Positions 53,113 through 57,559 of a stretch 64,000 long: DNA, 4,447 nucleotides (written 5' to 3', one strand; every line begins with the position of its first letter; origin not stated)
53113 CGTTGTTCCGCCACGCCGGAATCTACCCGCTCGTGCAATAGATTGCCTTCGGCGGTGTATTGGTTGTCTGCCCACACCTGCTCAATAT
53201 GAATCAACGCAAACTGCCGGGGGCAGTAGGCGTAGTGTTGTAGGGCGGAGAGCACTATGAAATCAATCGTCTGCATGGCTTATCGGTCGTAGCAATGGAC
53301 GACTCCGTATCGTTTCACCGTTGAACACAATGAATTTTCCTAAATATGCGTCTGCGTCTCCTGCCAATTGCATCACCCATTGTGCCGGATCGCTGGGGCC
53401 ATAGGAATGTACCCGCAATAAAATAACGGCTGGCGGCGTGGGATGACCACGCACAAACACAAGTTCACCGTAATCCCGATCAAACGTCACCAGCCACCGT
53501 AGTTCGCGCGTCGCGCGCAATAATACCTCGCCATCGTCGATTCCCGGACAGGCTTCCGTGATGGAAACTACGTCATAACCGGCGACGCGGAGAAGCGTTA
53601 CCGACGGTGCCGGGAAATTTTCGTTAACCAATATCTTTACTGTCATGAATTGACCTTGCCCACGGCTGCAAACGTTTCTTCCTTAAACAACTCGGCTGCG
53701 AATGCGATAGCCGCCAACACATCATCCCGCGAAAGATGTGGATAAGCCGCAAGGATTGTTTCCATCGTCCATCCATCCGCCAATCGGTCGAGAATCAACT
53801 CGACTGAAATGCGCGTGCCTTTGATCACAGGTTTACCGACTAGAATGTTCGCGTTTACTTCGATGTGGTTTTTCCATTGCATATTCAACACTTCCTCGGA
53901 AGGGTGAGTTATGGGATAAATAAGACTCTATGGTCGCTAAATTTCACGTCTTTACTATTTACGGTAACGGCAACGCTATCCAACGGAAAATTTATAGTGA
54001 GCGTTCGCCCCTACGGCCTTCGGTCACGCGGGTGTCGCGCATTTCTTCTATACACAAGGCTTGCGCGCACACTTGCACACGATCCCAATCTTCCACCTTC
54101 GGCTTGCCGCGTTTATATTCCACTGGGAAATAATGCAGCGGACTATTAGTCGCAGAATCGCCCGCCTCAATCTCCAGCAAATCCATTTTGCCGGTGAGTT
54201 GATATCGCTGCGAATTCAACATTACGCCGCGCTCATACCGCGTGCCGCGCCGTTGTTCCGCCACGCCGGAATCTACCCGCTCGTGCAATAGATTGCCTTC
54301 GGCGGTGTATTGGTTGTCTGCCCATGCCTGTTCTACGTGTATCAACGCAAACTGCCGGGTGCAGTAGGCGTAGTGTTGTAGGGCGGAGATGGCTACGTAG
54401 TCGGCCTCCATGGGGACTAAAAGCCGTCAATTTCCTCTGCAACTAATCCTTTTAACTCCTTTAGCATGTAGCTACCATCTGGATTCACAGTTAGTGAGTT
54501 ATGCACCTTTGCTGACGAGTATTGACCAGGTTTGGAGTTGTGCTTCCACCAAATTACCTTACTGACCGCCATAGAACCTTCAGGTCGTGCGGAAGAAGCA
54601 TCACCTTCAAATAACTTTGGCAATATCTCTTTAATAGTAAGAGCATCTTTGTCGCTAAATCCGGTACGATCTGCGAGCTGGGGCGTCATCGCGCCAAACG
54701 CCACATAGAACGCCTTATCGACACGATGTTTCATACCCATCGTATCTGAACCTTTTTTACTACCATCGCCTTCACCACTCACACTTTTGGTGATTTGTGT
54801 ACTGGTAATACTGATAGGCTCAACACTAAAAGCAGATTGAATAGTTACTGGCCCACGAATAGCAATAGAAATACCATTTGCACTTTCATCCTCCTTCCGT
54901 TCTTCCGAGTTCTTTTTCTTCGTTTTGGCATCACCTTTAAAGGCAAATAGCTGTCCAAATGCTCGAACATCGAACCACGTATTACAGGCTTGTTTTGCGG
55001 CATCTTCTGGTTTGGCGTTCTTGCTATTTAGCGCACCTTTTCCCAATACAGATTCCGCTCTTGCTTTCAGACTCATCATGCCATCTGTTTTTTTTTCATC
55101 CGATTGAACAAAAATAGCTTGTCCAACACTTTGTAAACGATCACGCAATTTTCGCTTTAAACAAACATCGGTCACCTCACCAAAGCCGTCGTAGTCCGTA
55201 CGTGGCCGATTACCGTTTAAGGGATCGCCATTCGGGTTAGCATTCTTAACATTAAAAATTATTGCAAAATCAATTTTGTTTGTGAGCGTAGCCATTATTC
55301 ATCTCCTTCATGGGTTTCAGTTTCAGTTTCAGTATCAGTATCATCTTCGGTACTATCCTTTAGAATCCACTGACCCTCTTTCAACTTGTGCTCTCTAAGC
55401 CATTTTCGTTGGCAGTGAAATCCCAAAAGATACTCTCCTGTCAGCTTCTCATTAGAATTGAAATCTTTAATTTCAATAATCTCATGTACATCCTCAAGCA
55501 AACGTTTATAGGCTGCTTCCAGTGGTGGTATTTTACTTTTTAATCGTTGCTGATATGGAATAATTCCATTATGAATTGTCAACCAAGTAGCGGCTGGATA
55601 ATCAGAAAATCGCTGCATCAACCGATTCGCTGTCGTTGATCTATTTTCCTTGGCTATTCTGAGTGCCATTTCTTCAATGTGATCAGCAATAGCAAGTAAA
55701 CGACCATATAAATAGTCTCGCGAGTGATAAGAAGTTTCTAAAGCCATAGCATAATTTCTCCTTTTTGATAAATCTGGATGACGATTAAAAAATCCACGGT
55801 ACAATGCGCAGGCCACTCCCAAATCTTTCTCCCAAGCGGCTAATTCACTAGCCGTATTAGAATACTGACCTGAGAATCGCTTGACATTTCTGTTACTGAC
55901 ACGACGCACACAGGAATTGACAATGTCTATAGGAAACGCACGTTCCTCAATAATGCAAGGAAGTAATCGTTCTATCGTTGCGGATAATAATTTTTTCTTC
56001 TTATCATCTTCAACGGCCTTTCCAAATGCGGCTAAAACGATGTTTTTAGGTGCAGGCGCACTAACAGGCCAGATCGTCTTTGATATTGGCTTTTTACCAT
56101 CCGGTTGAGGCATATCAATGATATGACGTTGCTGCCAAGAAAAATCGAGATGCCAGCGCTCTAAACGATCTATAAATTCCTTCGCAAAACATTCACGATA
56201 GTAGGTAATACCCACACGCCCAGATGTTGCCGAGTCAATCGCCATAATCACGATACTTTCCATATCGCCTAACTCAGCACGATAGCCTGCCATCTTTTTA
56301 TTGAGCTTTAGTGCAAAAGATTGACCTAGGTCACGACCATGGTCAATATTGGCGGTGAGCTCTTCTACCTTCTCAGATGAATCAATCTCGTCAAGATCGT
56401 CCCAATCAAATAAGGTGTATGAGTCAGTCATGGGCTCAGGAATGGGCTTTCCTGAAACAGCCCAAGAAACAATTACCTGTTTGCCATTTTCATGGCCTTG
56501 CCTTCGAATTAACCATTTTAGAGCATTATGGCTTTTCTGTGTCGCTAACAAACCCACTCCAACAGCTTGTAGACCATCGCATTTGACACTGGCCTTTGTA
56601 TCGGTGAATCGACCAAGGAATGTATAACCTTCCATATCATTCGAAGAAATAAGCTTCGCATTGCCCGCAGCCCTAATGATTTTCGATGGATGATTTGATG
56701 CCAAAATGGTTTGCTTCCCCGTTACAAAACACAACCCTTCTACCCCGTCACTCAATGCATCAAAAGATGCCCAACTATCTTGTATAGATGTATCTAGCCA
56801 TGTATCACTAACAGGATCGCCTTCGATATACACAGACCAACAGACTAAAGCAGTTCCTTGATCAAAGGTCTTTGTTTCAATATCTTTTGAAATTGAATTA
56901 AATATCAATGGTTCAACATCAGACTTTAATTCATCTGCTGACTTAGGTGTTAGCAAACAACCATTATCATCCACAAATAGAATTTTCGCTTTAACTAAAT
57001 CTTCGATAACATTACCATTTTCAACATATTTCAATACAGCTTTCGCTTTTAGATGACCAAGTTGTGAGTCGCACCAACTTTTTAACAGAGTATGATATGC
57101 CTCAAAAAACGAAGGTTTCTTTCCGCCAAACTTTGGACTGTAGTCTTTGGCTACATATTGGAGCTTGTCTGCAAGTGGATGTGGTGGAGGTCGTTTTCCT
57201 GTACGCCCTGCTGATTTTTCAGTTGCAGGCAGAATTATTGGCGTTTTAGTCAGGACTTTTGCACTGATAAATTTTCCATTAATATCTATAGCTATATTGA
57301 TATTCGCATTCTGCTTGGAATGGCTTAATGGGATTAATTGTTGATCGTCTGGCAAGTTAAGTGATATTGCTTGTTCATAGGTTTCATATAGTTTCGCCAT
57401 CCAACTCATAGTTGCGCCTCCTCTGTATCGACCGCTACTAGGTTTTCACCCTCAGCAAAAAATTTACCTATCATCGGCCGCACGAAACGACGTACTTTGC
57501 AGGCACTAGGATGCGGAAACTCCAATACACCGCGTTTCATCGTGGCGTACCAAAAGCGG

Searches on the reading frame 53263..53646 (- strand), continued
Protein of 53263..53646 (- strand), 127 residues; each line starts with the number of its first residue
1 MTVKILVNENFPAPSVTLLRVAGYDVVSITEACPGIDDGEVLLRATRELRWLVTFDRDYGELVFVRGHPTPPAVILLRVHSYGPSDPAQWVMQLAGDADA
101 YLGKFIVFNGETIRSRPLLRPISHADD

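Call 74: search_dna_similar(query=window:53263-53646:-, collection=plasmids, mode=protein, max_rows=15)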
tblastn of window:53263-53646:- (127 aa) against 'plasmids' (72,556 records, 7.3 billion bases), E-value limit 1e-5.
Records with a match: 8; places in all: 9; records where one place covers at least 80% of the query: 8.
Best place of each record, by identity: <60% 8.
By first word of the organism name: Leptospira 8.
By predicted mobility (MOB-suite, as given by PLSDB): non-mobilizable 8.
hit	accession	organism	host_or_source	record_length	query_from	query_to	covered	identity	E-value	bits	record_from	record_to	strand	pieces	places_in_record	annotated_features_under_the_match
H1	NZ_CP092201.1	Leptospira weilii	Homo sapiens,blood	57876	1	118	93%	32.8%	7e-7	54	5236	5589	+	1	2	DUF5615 family PIN-like protein | DUF433 domain-containing protein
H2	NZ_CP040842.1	Leptospira weilii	Canis lupus familiaris,urine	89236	1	118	93%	32.8%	7e-7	54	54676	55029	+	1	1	DUF5615 family PIN-like protein | DUF433 domain-containing protein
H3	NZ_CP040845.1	Leptospira weilii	Canis lupus familiaris,urine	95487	1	118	93%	32.8%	7e-7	54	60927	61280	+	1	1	DUF5615 family PIN-like protein | DUF433 domain-containing protein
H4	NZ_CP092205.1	Leptospira weilii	Homo sapiens,blood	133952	1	118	93%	32.8%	7e-7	54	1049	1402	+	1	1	DUF5615 family PIN-like protein | DUF433 domain-containing protein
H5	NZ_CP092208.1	Leptospira weilii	Homo sapiens,blood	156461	1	118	93%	32.8%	7e-7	54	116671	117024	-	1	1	DUF5615 family PIN-like protein | DUF433 domain-containing protein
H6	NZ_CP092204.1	Leptospira weilii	Homo sapiens,blood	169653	1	118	93%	32.8%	7e-7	54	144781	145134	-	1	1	DUF5615 family PIN-like protein | DUF433 domain-containing protein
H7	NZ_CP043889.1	Leptospira interrogans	Homo sapiens,cell culture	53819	1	118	93%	31.1%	4e-6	51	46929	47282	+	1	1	DUF5615 family PIN-like protein | DUF433 domain-containing protein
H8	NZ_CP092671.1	Leptospira interrogans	Homo sapiens,blood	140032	1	118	93%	30.3%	6e-6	50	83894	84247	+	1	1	DUF5615 family PIN-like protein | DUF433 domain-containing protein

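Call 75: search_dna_similar(query=window:53263-53646:-, collection=phages, mode=protein, max_rows=10)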
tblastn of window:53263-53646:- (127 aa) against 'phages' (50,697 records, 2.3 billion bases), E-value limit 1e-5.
No match.

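Call 78: find_encoding_contigs(protein=P0002, flank=3000, max_places=2)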
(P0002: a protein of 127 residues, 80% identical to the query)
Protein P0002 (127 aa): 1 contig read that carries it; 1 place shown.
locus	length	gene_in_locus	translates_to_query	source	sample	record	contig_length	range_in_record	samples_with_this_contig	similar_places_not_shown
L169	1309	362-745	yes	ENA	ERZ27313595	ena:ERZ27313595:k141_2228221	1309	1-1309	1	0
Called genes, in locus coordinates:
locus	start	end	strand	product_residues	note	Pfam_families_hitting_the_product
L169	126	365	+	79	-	PF04255:DUF433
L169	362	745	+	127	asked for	PF18480:DUF5615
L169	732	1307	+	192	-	?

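Call 79: find_encoding_contigs(protein=P0003, flank=5000, max_places=2)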
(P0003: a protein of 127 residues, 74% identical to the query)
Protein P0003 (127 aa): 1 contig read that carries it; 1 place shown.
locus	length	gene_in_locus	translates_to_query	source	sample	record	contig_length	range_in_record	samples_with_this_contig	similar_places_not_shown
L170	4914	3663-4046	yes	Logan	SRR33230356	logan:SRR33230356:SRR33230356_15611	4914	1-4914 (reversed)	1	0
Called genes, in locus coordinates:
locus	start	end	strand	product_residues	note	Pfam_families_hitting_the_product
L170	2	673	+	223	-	?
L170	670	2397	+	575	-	PF09709:Cas_Csd1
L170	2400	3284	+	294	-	PF05107:Cas_Cas7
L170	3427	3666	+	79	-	PF04255:DUF433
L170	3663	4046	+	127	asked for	PF18480:DUF5615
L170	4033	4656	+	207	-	PF01930:Cas_Cas4, PF12705:PDDEXK_1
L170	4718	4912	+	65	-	?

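Call 80: find_encoding_contigs(protein=P0006, flank=5000, max_places=2)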
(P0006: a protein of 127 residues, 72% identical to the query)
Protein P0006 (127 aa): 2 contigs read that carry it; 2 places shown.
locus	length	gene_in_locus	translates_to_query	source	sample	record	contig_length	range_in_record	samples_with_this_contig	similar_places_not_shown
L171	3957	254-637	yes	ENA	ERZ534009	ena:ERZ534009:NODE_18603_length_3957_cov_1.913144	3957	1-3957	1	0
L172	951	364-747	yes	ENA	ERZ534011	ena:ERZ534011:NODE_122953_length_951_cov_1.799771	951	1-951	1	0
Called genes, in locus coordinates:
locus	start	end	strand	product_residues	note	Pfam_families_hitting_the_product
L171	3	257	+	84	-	?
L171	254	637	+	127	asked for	PF18480:DUF5615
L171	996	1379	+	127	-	-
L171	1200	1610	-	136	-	PF01124:MAPEG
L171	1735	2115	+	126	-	PF01638:HxlR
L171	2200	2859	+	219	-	PF00702:Hydrolase, PF13419:HAD_2 (weak)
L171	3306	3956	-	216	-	?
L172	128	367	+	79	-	PF04255:DUF433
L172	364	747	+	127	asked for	PF18480:DUF5615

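Call 82: find_encoding_contigs(protein=P0004, flank=3000, max_places=3)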
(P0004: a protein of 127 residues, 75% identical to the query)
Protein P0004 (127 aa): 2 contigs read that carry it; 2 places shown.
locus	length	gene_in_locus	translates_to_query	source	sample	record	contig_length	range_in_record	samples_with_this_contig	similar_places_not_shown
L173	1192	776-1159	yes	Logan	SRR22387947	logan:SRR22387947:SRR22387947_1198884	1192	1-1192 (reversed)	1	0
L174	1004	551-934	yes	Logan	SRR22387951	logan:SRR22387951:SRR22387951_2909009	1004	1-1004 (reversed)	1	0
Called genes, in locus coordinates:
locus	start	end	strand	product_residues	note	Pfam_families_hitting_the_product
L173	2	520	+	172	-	?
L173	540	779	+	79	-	PF04255:DUF433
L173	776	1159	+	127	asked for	PF18480:DUF5615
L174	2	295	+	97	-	?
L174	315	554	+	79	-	PF04255:DUF433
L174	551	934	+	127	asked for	PF18480:DUF5615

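Call 83: find_encoding_contigs(protein=P0008, flank=5000, max_places=2)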
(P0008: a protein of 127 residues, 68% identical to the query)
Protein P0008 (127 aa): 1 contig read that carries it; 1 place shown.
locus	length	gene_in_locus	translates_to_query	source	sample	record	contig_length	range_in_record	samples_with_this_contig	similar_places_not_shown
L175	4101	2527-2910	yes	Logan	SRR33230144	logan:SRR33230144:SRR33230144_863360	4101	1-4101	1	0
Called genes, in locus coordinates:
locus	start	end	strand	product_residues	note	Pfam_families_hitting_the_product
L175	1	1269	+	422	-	?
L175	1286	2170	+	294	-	PF05107:Cas_Cas7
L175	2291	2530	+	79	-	PF04255:DUF433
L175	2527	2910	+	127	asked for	PF18480:DUF5615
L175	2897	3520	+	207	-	PF01930:Cas_Cas4, PF12705:PDDEXK_1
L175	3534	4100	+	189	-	?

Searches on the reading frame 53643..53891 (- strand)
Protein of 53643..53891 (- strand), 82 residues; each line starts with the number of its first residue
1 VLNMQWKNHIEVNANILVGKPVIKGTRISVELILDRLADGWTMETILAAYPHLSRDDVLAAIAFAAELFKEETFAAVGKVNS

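Call 4: search_protein_families(library=pfam, proteins=[window:53643-53891:-], max_evalue=0.01)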
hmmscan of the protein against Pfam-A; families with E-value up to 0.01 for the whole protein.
window:53643-53891:- (82 aa): 1 family
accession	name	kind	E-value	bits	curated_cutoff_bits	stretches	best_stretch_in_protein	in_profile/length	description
PF04255.20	DUF433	-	1.9e-23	82.5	23.6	1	10-65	1-56/56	Protein of unknown function (DUF433)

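Call 42: search_protein_families(library=ncbifam, proteins=[window:53643-53882:-], max_evalue=0.01)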
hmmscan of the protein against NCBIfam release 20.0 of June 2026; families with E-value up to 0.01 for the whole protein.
window:53643-53882:- (79 aa): 0 families

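Call 64: search_protein_families(library=padloc, proteins=[window:53643-53882:-], max_evalue=0.01)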
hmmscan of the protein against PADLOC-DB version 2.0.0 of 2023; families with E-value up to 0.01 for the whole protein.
window:53643-53882:- (79 aa): 0 families

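Call 72: search_solved_structures(query=window:53643-53882:-, max_evalue=1, show_alignments=1)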
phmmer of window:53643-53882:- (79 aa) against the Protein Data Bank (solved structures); distinct sequences matched with E-value up to 1: 2.
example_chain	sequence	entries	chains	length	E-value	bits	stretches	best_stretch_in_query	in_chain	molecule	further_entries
2ga1_A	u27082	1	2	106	0.091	16.5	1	4-60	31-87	Protein of unknown function DUF433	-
6s5y_A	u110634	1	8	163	0.41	14.4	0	19-58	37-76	Group B streptococcal R4 surface protein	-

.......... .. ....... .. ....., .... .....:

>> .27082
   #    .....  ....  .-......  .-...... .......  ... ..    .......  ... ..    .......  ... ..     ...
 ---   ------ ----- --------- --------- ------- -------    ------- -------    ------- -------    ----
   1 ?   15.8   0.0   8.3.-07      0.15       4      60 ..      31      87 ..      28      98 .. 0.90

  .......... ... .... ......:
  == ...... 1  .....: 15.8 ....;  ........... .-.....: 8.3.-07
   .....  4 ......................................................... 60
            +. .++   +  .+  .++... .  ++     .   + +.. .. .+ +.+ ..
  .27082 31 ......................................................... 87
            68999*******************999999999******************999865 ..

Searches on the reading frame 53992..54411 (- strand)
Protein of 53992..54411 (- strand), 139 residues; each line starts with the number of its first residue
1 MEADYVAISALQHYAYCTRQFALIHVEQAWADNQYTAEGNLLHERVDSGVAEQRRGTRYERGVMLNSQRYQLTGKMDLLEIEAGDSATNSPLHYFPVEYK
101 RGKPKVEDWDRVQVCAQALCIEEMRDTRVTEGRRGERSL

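Call 4: search_protein_families(library=pfam, proteins=[window:53992-54411:-], max_evalue=0.01)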
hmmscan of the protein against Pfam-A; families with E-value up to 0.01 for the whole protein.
window:53992-54411:- (139 aa): 2 families
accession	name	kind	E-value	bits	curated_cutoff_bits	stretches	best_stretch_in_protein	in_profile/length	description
PF01930.23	Cas_Cas4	-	7.7e-11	42.8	22.7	1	9-130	3-100/160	Domain of unknown function DUF83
PF12705.13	PDDEXK_1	-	0.00049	20.6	22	0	7-46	3-45/247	PD-(D/E)XK nuclease superfamily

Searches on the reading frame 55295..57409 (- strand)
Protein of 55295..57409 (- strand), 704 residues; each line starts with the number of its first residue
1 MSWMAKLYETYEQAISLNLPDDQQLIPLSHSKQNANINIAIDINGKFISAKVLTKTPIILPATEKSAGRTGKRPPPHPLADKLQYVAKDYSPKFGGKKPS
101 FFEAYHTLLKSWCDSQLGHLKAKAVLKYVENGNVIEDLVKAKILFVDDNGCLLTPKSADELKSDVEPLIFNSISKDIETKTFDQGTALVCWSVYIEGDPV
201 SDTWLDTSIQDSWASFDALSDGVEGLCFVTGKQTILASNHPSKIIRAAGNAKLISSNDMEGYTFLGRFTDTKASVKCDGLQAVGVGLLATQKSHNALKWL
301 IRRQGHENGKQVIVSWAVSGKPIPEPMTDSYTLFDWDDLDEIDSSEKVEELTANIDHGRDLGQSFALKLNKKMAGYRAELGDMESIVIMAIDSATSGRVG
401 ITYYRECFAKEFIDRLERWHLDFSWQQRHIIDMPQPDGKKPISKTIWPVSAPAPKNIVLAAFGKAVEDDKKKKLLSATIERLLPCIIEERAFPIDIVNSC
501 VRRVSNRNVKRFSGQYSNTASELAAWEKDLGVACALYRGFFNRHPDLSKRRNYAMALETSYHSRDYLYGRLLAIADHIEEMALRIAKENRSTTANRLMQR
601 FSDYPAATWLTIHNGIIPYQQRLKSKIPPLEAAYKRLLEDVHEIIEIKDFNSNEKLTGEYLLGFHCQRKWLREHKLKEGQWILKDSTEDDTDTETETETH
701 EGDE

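Call 42: search_protein_families(library=ncbifam, proteins=[window:55295-57409:-], max_evalue=0.01)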
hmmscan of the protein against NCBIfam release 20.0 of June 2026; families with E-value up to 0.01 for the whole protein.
window:55295-57409:- (704 aa): 1 family
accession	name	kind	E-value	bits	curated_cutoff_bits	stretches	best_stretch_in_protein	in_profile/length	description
TIGR01863.1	cas_Csd1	equivalog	4.9e-93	312.7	218.65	1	4-676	1-585/588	type I-C CRISPR-associated protein Cas8c/Csd1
